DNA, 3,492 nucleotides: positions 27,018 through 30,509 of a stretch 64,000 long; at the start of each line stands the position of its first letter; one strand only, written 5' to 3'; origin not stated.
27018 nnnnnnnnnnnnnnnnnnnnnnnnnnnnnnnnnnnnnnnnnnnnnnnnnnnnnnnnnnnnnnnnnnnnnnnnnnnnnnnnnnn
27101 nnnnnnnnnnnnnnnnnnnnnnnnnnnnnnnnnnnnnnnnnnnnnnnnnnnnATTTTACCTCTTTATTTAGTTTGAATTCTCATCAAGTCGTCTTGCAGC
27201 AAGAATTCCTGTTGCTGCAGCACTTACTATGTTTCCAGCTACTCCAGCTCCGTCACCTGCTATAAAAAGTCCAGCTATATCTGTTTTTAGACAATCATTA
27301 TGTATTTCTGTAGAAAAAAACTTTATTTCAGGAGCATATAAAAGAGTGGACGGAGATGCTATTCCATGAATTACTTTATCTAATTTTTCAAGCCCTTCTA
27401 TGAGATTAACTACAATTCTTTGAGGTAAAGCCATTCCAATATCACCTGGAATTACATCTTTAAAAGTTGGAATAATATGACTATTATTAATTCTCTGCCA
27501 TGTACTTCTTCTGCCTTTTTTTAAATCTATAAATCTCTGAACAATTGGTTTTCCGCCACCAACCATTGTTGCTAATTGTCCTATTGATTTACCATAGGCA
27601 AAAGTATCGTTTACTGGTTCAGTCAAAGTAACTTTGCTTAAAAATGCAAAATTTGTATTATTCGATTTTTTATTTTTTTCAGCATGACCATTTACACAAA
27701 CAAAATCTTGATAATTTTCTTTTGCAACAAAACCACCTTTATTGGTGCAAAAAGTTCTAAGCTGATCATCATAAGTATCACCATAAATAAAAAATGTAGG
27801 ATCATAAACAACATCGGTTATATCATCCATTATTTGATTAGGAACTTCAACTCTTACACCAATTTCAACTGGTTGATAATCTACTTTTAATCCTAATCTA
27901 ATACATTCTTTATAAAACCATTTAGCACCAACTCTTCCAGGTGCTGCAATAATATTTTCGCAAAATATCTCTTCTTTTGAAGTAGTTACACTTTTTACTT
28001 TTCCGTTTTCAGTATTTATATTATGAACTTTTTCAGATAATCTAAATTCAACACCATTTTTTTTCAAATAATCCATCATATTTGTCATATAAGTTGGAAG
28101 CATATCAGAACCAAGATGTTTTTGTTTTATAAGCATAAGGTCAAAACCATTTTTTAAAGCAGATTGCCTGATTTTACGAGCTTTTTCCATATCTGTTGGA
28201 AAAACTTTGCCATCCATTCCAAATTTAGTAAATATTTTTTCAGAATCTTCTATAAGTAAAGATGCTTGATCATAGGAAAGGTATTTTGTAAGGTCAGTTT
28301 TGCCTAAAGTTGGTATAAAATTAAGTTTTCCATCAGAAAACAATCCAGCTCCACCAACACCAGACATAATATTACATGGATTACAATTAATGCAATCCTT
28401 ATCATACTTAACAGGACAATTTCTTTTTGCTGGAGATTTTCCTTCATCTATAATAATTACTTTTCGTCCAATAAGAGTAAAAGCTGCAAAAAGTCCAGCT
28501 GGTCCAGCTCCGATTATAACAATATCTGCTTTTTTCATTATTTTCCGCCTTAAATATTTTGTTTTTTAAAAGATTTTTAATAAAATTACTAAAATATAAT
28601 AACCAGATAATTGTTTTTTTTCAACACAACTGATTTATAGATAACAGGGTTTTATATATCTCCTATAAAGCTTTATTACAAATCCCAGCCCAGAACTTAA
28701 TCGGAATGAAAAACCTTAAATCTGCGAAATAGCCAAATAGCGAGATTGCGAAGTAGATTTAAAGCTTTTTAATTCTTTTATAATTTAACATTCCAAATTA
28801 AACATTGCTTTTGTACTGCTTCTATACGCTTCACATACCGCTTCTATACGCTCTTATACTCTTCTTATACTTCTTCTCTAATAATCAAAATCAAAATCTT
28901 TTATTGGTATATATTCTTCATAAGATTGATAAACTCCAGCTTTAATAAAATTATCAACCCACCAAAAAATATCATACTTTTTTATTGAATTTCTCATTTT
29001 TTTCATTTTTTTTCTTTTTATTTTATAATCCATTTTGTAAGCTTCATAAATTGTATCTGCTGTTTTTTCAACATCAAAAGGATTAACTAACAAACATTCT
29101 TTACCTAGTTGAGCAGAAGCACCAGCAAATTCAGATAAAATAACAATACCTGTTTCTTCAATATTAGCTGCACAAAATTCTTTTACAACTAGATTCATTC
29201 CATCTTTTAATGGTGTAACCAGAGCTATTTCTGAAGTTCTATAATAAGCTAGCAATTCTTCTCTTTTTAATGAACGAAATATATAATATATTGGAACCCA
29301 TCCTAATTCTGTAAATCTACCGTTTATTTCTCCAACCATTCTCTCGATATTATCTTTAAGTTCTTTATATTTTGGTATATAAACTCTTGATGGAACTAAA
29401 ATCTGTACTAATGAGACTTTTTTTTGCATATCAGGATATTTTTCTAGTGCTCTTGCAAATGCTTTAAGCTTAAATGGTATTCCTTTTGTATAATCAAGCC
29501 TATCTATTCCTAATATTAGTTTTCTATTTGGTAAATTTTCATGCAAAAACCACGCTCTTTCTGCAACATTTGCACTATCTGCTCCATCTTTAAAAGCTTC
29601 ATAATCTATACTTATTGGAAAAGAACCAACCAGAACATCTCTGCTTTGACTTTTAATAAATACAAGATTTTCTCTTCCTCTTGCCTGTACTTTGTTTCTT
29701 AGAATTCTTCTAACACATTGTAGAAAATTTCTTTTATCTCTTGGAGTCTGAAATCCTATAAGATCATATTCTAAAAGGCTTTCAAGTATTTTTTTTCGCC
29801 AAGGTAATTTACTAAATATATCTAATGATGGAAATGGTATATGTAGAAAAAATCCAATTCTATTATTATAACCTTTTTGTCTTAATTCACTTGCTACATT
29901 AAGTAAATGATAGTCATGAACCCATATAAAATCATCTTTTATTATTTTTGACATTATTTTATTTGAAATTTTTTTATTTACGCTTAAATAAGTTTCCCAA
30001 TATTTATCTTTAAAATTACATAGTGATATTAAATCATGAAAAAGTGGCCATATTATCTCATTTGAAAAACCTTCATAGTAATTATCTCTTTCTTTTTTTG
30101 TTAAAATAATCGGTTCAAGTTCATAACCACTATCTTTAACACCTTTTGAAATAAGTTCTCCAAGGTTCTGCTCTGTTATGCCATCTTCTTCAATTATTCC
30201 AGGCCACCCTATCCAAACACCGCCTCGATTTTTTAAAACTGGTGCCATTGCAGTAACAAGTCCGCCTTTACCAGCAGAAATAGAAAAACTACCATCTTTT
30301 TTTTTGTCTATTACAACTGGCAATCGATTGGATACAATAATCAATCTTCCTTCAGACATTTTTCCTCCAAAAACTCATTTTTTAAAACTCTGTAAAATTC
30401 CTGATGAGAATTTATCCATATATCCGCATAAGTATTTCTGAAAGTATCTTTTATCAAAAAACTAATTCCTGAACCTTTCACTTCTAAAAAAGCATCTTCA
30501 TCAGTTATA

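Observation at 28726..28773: Conserved ~50-bp element recurring at a fixed distance upstream of two unrelated genes (second copy 52752-52821)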

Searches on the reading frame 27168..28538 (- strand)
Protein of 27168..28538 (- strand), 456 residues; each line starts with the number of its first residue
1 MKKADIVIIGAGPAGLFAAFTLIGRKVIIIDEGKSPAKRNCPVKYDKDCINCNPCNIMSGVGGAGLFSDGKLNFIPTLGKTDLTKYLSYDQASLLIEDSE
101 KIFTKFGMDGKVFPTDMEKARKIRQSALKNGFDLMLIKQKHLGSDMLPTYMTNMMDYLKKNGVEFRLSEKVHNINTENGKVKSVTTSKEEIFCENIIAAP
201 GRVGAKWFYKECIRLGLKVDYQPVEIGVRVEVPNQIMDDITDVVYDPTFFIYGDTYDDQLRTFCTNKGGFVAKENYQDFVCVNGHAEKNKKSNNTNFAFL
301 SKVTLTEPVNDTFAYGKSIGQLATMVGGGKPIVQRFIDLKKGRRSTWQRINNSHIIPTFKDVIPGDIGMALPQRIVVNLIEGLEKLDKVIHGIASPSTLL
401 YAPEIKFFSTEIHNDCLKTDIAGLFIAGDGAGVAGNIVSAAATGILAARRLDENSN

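Call 15: find_encoding_contigs(protein=window:27168-28538:-, flank=3000, max_places=6)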
Protein window:27168-28538:- (456 aa): 5 contigs read that carry it; 2 places shown.
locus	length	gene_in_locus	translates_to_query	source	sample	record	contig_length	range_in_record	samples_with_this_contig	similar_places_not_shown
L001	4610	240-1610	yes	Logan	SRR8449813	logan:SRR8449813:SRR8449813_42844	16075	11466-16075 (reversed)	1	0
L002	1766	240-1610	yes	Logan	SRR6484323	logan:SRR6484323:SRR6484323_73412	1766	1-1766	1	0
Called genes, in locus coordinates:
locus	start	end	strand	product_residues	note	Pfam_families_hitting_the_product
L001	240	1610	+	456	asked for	PF00070:Pyr_redox (faint), PF01134:GIDA (faint), PF01266:DAO (faint), PF03486:HI0933_like (faint), PF07992:Pyr_redox_2 (faint), PF13738:Pyr_redox_3 (faint), PF21688:FAD-depend_C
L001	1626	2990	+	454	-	PF07969:Amidohydro_3 (faint), PF01979:Amidohydro_1, PF12890:DHOase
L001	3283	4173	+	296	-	PF03851:UvdE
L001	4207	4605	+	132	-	PF02629:CoA_binding, PF13380:CoA_binding_2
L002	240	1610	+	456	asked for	PF00070:Pyr_redox (faint), PF01134:GIDA (faint), PF01266:DAO (faint), PF03486:HI0933_like (faint), PF07992:Pyr_redox_2 (faint), PF13738:Pyr_redox_3 (faint), PF21688:FAD-depend_C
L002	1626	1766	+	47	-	?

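Call 16: search_protein_families(library=pfam, proteins=[window:27168-28538:-])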
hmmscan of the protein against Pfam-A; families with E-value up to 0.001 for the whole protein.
window:27168-28538:- (456 aa): 11 families
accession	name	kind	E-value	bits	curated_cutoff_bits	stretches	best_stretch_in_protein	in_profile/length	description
PF21688.3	FAD-depend_C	-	5.9e-12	46.7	27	1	226-404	4-194/197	FAD-dependent protein, C-terminal domain-like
PF07992.20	Pyr_redox_2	-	1.2e-11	45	26.1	1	152-208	187-243/291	Pyridine nucleotide-disulphide oxidoreductase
PF03486.20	HI0933_like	-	3.7e-11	43.4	50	1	5-38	2-37/244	HI0933-like protein Rossmann domain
PF01134.28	GIDA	-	4.2e-09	36.4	22.1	1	373-451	313-383/391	Glucose inhibited division protein A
PF01266.30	DAO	-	3.1e-08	34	27.9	0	5-37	1-35/353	FAD dependent oxidoreductase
PF00070.33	Pyr_redox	-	3.1e-07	31.3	22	1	148-187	40-80/82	Pyridine nucleotide-disulphide oxidoreductase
PF13738.12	Pyr_redox_3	-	1e-06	28.7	30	0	137-202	73-134/305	Pyridine nucleotide-disulphide oxidoreductase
PF00890.30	FAD_binding_2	-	2.9e-05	23.9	20.4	0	5-34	1-32/414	FAD binding domain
PF01593.30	Amino_oxidase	-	6.9e-05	22.7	19.8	0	141-203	200-258/443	Flavin containing amine oxidoreductase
PF05834.18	Lycopene_cycl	-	0.00021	20.9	23.4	0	5-36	1-36/380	Lycopene cyclase protein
PF01494.25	FAD_binding_3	-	0.00046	20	22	0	4-32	2-32/349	FAD binding domain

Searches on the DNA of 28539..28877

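Call 31: search_rna_families(source=window, start=28539, end=28877, threshold=evalue, max_evalue=10)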
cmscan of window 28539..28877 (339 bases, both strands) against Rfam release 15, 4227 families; matches with E-value up to 10: 3.
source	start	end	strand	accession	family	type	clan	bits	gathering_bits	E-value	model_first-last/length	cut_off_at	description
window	28713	28782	-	RF02418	Spd-sr07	Gene; sRNA;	-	20.5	55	0.74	1-63/63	no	Streptococcus sRNA Spd-sr07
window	28581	28654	-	RF03464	mir-465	Gene; miRNA;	CL00136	14.2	65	5.3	1-79/79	no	mir-465 microRNA precursor family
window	28709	28804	-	RF01494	rliD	Gene; antisense;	-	7.8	50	8.6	1-327/327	no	Listeria sRNA rliD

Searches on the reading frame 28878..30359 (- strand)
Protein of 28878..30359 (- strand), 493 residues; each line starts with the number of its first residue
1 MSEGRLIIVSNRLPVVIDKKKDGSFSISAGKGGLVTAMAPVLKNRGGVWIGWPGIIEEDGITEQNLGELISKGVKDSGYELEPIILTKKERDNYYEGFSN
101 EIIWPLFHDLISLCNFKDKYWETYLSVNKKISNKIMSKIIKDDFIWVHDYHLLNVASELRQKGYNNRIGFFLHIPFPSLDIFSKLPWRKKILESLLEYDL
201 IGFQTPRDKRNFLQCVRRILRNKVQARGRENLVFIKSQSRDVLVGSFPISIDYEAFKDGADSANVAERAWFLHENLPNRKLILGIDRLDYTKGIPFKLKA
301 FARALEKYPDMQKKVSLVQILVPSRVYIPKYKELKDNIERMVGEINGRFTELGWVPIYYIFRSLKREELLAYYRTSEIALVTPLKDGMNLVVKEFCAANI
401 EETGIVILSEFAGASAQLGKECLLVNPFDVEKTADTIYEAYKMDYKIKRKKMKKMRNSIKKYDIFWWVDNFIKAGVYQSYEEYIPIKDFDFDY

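Call 16: search_protein_families(library=pfam, proteins=[window:28878-30359:-])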
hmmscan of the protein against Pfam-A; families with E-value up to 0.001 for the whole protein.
window:28878-30359:- (493 aa): 2 families
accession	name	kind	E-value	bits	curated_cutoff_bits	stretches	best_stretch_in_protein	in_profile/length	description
PF00982.27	Glyco_transf_20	-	2.3e-146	488.7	32.5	1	5-473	2-469/473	Glycosyltransferase family 20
PF00534.26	Glycos_transf_1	-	0.00085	19.3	26.4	0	363-454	80-167/172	Glycosyl transferases group 1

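Call 34: find_encoding_contigs(protein=window:28878-30359:-, flank=4000, max_places=10)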
Protein window:28878-30359:- (493 aa): 5 contigs read that carry it; 3 places shown.
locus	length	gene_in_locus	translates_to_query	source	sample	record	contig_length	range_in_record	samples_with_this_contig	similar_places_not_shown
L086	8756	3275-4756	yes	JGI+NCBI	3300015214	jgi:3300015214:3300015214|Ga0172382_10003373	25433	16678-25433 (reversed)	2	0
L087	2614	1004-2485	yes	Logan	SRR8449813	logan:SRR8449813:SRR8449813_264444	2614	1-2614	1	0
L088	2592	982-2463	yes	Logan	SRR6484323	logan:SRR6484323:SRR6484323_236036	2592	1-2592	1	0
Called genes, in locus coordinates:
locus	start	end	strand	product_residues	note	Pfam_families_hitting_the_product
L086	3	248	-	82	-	?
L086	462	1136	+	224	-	PF19027:DUF5752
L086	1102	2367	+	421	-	PF21269:TreT_GT1, PF00534:Glycos_transf_1, PF13692:Glyco_trans_1_4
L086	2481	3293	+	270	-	PF02358:Trehalose_PPase, PF08282:Hydrolase_3 (faint)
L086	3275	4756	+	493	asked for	PF00982:Glyco_transf_20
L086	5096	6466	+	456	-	PF00070:Pyr_redox (faint), PF01134:GIDA (faint), PF01266:DAO (faint), PF03486:HI0933_like (faint), PF07992:Pyr_redox_2 (faint), PF13738:Pyr_redox_3 (faint), PF21688:FAD-depend_C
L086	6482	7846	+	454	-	PF07969:Amidohydro_3 (faint), PF01979:Amidohydro_1, PF12890:DHOase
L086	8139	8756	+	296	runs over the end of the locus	PF03851:UvdE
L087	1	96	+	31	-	?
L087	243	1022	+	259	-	PF08282:Hydrolase_3 (faint), PF02358:Trehalose_PPase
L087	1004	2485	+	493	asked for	PF00982:Glyco_transf_20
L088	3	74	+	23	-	?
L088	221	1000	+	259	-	PF08282:Hydrolase_3 (faint), PF02358:Trehalose_PPase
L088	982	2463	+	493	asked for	PF00982:Glyco_transf_20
